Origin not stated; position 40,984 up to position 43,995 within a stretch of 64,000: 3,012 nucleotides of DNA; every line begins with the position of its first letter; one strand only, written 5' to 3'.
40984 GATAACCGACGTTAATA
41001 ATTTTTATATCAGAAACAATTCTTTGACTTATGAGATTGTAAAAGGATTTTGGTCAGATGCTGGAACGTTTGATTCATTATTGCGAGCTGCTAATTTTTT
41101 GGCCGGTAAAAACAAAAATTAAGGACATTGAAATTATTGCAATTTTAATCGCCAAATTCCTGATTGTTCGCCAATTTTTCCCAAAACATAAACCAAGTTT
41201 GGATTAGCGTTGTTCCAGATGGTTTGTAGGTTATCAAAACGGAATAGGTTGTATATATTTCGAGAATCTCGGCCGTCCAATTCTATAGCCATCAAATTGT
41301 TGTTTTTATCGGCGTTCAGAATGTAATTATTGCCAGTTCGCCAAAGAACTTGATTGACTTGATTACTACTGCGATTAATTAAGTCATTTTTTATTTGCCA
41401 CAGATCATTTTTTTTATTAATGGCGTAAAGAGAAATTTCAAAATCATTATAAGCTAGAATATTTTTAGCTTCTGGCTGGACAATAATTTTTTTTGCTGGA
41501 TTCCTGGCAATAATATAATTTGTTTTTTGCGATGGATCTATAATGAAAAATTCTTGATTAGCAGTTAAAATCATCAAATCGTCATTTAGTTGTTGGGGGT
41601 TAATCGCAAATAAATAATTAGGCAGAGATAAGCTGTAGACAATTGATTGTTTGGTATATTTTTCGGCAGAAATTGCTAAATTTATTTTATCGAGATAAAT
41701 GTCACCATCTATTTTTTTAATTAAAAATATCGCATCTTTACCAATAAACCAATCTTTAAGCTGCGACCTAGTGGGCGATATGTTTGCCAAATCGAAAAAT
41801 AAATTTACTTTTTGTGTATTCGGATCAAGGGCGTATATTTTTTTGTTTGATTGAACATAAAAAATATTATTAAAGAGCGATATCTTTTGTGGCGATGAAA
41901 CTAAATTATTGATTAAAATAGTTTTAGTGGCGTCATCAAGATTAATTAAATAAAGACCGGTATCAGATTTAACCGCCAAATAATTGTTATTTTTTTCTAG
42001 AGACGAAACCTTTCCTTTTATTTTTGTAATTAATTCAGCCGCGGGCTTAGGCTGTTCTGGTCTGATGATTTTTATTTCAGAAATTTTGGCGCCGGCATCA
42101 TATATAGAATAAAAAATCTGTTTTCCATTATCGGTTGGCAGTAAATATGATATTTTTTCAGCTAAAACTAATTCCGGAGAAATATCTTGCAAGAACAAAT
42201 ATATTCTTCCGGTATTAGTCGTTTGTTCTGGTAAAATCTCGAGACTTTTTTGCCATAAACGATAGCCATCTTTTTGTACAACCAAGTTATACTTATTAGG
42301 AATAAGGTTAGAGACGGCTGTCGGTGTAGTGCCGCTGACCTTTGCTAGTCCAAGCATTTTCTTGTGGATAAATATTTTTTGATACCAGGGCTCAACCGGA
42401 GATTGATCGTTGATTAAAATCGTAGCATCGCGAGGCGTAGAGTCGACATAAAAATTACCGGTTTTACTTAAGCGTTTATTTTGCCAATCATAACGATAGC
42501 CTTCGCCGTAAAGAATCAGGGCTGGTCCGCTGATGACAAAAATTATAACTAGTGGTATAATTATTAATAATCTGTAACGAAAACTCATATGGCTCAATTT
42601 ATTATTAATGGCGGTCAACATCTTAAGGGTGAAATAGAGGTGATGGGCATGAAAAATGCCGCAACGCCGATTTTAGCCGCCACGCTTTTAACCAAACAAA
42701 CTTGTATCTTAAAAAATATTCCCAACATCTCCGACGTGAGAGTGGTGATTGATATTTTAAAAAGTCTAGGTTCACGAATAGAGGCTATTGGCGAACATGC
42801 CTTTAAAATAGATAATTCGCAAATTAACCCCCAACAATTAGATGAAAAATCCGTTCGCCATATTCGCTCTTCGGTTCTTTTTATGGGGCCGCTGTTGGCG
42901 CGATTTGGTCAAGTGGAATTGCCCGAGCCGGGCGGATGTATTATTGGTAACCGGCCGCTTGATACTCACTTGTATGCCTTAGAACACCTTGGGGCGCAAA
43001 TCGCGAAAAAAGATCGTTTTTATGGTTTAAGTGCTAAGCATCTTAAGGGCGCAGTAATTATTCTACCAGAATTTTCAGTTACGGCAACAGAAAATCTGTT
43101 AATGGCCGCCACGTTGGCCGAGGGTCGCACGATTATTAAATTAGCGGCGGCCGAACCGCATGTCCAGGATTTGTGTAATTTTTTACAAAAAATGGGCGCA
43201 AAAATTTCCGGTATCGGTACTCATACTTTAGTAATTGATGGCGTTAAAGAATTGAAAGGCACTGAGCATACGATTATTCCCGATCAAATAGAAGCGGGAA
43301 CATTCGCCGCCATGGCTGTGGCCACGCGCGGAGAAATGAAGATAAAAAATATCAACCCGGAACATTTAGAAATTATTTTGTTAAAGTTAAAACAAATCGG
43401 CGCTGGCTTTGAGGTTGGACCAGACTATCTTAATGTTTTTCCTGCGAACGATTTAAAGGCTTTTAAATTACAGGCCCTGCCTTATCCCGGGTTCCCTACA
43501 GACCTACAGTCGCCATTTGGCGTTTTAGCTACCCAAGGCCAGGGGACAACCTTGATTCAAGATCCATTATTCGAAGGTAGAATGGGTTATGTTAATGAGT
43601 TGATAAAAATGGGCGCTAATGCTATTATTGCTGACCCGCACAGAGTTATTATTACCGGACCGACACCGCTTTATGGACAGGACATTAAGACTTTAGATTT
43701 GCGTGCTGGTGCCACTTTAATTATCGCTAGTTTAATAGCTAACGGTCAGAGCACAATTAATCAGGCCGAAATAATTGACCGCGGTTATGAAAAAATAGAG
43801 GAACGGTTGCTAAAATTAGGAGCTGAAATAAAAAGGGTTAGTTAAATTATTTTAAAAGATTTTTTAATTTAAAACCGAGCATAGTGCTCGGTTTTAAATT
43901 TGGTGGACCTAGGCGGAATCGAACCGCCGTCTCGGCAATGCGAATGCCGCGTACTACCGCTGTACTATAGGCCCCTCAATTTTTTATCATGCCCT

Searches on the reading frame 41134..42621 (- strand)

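Call 16: search_protein_families(library=pfam, proteins=[window:41134-42621:-], max_evalue=0.001)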
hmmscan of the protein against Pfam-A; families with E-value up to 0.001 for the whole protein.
window:41134-42621:- (495 aa): 1 family
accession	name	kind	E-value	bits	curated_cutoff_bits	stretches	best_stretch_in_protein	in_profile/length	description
PF08308.17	PEGA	-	7.3e-06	26.2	20.8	0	97-136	23-62/71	PEGA domain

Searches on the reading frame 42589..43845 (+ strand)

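Call 16: search_protein_families(library=pfam, proteins=[window:42589-43845:+], max_evalue=0.001)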
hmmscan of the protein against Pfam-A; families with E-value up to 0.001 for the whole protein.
window:42589-43845:+ (418 aa): 1 family
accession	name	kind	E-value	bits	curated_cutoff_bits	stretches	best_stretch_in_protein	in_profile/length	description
PF00275.25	EPSP_synthase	-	3.3e-85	286.8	22.8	1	7-407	2-417/417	EPSP synthase (3-phosphoshikimate 1-carboxyvinyltransferase)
